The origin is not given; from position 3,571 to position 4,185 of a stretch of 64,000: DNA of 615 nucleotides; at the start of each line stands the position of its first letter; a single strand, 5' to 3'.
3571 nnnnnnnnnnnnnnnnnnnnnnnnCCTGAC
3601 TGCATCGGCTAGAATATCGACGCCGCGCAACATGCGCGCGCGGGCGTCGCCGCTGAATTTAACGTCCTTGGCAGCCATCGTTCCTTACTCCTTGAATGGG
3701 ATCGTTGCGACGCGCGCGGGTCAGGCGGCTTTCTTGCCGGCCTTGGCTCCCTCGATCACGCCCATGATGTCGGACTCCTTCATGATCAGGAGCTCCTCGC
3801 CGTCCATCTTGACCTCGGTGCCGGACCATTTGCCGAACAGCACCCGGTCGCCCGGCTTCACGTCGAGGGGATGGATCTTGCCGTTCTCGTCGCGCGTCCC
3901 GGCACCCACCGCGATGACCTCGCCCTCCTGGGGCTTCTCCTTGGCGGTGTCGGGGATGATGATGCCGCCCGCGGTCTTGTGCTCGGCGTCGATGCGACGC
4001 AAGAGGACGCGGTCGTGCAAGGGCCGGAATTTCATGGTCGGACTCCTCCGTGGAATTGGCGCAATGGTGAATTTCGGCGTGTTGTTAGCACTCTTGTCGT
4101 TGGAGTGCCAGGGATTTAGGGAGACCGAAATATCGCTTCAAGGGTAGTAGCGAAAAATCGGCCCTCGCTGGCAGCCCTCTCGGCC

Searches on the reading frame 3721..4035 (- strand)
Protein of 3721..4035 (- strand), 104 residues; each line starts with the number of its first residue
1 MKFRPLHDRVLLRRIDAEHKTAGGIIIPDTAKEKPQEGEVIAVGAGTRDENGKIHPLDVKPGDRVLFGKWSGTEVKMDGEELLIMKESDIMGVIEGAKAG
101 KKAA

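Call 43: search_protein_families(library=pfam, proteins=[window:3721-4035:-])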
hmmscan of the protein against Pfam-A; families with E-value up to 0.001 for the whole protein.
window:3721-4035:- (104 aa): 1 family
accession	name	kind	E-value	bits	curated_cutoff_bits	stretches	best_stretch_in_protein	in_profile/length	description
PF00166.26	Cpn10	-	1.1e-37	128.3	21.1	1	2-94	1-93/93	Chaperonin 10 Kd subunit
